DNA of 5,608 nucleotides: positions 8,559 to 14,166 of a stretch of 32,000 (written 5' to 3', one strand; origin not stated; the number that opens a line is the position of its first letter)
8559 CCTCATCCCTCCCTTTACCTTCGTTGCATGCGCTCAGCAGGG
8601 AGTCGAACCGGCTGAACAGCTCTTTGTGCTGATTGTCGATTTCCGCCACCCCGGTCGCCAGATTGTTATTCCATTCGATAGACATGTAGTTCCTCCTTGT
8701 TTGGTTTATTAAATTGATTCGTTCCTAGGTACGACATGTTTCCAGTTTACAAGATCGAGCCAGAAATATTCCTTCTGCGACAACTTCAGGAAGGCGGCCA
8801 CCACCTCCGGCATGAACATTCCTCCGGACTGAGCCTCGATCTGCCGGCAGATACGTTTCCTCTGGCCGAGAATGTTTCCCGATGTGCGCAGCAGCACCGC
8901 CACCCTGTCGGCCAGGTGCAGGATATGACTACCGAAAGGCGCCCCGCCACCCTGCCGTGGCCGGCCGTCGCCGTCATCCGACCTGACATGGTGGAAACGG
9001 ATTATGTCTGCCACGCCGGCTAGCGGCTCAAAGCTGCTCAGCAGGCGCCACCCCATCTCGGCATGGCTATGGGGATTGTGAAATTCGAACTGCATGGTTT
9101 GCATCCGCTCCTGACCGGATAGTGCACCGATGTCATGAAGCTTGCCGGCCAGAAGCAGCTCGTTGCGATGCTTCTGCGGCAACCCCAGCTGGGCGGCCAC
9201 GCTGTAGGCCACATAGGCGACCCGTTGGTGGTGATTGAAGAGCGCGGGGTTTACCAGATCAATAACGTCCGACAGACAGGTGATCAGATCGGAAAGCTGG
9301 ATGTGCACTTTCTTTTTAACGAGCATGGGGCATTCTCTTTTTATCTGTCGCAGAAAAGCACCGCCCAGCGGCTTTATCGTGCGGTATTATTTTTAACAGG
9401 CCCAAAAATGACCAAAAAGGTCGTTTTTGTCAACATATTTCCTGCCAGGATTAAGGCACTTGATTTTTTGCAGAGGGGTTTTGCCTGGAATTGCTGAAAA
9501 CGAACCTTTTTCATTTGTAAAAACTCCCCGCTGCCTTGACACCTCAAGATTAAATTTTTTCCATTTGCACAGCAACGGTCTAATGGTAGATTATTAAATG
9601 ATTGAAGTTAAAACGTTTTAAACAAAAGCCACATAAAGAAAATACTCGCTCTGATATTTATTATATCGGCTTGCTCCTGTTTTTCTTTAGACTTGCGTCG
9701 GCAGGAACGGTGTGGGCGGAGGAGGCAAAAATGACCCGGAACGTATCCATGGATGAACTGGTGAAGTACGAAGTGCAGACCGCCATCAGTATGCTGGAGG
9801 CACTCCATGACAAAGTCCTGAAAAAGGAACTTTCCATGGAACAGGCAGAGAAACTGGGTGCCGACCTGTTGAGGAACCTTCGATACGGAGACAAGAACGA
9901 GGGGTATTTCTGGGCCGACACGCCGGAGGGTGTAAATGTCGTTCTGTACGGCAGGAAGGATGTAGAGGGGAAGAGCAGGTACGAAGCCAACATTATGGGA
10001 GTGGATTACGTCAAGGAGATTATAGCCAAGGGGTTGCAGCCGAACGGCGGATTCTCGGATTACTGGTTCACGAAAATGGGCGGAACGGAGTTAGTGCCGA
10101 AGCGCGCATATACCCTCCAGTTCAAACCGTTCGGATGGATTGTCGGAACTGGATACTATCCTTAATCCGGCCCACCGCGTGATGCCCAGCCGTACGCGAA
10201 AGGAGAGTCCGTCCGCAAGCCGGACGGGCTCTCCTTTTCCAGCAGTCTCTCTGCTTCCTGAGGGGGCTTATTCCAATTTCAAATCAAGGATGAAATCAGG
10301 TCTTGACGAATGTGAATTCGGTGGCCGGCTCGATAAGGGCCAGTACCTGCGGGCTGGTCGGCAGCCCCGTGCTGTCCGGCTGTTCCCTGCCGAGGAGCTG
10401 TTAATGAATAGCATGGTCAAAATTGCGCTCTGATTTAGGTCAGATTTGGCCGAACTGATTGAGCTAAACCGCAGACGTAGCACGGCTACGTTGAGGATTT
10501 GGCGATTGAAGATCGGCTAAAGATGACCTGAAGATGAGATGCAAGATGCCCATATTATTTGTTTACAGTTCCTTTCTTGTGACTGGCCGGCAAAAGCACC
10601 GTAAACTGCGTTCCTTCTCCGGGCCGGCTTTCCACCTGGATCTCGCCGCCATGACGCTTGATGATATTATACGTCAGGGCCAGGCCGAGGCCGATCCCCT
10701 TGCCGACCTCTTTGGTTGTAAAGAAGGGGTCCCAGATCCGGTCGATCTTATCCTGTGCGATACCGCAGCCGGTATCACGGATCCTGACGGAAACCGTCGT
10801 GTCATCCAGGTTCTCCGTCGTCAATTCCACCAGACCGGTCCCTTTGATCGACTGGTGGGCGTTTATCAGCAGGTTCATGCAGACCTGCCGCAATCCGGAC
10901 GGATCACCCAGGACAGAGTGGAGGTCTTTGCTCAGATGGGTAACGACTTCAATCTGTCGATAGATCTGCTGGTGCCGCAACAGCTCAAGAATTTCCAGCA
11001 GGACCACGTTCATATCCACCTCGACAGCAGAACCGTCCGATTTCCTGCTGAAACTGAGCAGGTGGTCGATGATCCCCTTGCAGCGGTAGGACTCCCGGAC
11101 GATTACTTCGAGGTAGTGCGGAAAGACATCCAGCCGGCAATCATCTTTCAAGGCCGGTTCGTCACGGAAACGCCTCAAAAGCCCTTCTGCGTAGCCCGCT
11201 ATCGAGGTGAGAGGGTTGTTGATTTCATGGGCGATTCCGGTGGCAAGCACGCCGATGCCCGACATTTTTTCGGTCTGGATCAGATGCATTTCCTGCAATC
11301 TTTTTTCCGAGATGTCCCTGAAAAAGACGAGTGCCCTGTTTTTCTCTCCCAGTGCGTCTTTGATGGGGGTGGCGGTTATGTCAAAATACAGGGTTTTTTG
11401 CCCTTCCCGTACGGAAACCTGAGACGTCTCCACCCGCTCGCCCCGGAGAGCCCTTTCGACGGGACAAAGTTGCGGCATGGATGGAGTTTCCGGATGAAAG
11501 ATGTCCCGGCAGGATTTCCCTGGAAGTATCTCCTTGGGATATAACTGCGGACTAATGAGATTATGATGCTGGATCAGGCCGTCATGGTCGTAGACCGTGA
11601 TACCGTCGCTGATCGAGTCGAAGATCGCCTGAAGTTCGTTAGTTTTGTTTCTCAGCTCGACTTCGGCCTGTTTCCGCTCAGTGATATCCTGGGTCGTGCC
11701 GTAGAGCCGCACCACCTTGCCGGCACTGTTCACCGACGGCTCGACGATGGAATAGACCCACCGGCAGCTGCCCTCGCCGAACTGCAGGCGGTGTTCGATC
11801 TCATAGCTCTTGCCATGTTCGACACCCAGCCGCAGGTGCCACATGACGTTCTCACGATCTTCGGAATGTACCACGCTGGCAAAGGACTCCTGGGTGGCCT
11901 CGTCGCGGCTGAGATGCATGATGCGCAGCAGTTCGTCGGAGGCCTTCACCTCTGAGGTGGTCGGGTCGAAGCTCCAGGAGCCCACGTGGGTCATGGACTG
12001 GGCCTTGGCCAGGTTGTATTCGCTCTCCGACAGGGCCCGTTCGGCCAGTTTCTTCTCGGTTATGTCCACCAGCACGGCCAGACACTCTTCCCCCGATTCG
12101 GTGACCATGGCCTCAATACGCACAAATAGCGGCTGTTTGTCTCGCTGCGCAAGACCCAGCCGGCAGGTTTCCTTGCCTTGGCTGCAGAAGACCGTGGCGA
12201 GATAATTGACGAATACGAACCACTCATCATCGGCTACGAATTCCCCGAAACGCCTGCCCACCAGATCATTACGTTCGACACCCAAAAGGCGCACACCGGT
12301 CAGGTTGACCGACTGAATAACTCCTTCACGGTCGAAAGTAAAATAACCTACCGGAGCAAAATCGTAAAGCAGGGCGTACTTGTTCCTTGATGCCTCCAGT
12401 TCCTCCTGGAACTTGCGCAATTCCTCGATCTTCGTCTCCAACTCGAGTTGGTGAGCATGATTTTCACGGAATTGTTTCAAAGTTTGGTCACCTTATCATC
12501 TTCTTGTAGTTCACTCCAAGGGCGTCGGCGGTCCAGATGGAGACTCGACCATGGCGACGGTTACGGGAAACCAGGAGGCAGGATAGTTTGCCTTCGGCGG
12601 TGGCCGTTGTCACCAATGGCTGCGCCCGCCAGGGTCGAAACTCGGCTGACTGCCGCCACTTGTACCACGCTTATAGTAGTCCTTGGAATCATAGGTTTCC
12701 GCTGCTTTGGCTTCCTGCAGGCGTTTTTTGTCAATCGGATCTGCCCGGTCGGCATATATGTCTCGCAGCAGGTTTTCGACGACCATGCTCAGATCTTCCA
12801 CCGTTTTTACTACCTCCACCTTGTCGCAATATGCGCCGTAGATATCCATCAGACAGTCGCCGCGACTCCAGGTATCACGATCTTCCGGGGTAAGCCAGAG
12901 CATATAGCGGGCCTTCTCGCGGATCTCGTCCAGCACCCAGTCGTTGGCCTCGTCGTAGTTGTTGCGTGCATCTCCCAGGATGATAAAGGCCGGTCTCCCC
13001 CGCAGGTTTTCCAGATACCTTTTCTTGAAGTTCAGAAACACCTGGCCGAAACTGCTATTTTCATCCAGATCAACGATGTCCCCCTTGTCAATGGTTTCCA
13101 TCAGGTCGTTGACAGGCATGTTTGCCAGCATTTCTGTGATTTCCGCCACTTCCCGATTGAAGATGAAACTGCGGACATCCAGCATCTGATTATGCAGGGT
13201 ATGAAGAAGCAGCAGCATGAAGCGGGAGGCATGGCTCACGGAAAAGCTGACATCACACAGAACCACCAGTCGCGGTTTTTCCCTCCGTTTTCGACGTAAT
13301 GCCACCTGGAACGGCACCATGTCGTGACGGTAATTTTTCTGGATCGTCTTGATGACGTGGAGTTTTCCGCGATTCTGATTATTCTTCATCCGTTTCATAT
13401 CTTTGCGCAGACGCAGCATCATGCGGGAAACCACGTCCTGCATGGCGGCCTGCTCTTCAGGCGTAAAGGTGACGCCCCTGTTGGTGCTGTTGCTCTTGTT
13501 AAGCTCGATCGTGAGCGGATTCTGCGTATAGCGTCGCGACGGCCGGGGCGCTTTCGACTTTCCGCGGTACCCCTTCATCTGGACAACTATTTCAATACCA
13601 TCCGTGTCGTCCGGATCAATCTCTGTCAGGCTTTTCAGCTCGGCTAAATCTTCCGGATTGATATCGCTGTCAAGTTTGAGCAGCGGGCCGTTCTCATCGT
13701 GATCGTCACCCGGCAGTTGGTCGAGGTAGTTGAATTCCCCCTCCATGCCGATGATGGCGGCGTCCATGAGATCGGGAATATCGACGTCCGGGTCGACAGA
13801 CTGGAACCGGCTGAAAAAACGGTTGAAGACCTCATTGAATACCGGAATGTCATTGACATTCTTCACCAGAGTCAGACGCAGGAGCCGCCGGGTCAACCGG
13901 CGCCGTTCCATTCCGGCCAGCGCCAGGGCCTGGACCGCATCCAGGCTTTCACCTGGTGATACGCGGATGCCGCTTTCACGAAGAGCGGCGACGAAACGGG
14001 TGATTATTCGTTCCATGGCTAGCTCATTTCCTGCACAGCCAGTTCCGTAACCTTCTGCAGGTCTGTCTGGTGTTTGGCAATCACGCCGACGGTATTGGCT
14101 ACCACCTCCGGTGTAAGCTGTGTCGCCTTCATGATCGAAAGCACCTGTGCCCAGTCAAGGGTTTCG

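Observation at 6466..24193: Shared sigma54 promoters and a common upstream motif define a regulon across the island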

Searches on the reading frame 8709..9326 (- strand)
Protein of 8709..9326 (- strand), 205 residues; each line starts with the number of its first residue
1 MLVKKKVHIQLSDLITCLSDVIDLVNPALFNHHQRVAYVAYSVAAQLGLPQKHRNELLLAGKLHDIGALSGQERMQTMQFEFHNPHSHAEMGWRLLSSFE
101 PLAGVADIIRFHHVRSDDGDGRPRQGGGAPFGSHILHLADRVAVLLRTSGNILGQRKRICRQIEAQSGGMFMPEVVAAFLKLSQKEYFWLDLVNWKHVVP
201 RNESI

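Call 4: search_protein_families(library=ncbifam, proteins=[window:8709-9326:-], max_evalue=0.00001)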
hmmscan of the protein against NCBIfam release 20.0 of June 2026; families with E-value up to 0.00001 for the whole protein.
window:8709-9326:- (205 aa): 1 family
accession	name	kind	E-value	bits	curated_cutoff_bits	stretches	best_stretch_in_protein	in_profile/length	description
NF053512.1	nitric_RR_NosR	exception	7.5e-23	81.2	400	1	8-186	171-357/422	response regulator c-di-GMP phosphodiesterase, NosR family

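Call 6: search_protein_families(library=pfam, proteins=[window:8709-9326:-], max_evalue=0.001)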
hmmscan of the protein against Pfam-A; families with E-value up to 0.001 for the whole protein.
window:8709-9326:- (205 aa): 3 families
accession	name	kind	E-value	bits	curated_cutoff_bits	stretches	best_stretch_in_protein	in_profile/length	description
PF13487.12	HD_5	-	1.7e-12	47.8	27.2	1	17-141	2-135/170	HD domain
PF01966.28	HD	-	9.1e-11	42.5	22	1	30-143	2-114/116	HD domain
PF08668.18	HDOD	-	0.00042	20.3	22.9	0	29-76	95-140/196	HDOD domain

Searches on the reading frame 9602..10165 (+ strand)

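Call 4: search_protein_families(library=ncbifam, proteins=[window:9602-10165:+], max_evalue=0.00001)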
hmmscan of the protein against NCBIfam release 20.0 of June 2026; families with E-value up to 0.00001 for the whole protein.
window:9602-10165:+ (187 aa): 1 family
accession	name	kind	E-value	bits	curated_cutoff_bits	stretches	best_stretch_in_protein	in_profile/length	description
NF052443.1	SensHisKinMctS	equivalog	4e-09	35.3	700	1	52-186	52-180/457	two-component system sensor histidine kinase MctS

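Call 6: search_protein_families(library=pfam, proteins=[window:9602-10165:+], max_evalue=0.001)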
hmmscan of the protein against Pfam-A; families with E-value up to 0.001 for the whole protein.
window:9602-10165:+ (187 aa): 2 families
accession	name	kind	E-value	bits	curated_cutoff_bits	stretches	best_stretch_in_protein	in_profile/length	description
PF17200.10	sCache_2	-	1.4e-25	90.4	25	1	53-186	8-141/155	Single Cache domain 2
PF08269.17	dCache_2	-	1.7e-21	77.1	26.5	1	50-186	46-182/298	Cache domain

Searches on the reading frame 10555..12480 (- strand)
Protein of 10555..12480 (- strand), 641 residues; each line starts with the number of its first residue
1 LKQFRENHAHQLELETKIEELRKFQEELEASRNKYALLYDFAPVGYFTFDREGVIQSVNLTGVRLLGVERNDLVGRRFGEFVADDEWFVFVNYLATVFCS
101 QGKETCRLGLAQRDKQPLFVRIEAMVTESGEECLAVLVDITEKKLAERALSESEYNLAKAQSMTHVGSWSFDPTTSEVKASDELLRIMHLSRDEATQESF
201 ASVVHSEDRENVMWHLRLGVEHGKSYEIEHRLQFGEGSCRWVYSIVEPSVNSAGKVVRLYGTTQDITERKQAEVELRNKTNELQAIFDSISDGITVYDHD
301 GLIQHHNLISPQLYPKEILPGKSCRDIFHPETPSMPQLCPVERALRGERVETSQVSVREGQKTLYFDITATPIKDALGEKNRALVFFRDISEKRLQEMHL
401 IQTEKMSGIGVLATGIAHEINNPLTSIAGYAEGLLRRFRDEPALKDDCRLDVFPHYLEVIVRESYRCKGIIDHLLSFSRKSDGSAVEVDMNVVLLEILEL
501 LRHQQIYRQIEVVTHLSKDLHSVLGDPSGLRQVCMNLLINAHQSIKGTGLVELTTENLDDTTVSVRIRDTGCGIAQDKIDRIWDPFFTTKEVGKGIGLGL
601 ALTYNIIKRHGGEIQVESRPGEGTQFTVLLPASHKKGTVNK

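Call 4: search_protein_families(library=ncbifam, proteins=[window:10555-12480:-], max_evalue=0.00001)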
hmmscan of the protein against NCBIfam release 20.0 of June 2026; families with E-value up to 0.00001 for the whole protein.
window:10555-12480:- (641 aa): 82 families (the best 25 are shown)
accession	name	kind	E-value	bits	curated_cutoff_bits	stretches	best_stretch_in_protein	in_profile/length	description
NF008468.0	PRK11360.1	equivalog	1e-81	275.2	646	1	275-637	262-613/616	two-component system sensor histidine kinase AtoS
NF052573.1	HisKinEspAMyxo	equivalog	2.2e-58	198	1400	1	149-636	124-615/755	serine histidine kinase EspA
NF046020.1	HisKinCckABruc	equivalog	1.2e-54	185.5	1000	1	358-635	427-710/868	cell cycle histidine kinase CckA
NF046044.1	PnpS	equivalog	3.5e-53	181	400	1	256-631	29-390/390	two-component system histidine kinase PnpS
NF010411.0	PRK13837.1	equivalog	6.2e-53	179.9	647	1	385-636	426-679/828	two-component system VirA-like sensor kinase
NF052574.1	HisKinEspCMyxo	equivalog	3e-52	177.8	1200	1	341-637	348-642/785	serine histidine kinase EspC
NF041777.1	sens_FixL_Rhizob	equivalog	1.8e-50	172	850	2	391-635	237-484/485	sensor protein FixL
NF007688.0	PRK10364.1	equivalog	3e-50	171.3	479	1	392-636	222-455/460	two-component system sensor histidine kinase ZraS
NF010076.0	PRK13557.1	subfamily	2e-47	161.8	631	1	314-637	68-399/540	histidine kinase famiy protein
NF038348.1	T2SS_HK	subfamily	2.3e-45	155.1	450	2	461-631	405-572/574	histidine kinase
NF046026.1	HisKinCckACaul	equivalog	2.5e-45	154.8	1000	1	379-637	272-537/678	cell cycle histidine kinase CckA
NF047874.1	MASE3_PAS_HK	subfamily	1.3e-36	126.6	560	2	264-634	248-627/655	MASE3 domain-containing sensor histidine kinase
TIGR02966.1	phoR_proteo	equivalog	5.2e-36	124.3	334.2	1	278-629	3-332/333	phosphate regulon sensor histidine kinase PhoR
NF033092.0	HK_WalK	equivalog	8.2e-34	117.1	725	1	262-631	238-593/594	cell wall metabolism sensor histidine kinase WalK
NF047497.1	HK_LIC_12097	equivalog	4.6e-32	111.1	500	1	275-632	5-366/367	LIC_12097 family sensor histidine kinase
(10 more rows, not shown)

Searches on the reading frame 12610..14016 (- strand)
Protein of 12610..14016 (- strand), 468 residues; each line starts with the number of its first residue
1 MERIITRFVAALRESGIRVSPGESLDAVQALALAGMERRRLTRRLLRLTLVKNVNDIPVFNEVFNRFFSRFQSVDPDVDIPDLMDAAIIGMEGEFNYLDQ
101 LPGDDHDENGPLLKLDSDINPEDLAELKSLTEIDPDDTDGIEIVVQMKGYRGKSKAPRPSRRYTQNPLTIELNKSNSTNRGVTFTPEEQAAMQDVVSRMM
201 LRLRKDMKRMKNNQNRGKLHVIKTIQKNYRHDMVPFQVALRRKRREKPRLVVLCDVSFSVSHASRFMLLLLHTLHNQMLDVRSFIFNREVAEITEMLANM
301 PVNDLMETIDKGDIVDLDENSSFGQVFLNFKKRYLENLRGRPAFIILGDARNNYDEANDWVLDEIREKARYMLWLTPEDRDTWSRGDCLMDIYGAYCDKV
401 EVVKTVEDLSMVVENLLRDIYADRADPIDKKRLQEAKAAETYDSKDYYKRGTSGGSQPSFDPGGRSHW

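Call 5: search_protein_families(library=ncbifam, proteins=[window:12610-14016:-], max_evalue=0.00001)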
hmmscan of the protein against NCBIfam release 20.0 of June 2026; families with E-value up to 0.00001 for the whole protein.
window:12610-14016:- (468 aa): 1 family
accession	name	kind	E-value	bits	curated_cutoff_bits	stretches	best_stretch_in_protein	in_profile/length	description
NF047783.1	VWA_dom_MadC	equivalog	7.7e-46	156.9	600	2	183-416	260-493/498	MadC family VWA domain-containing protein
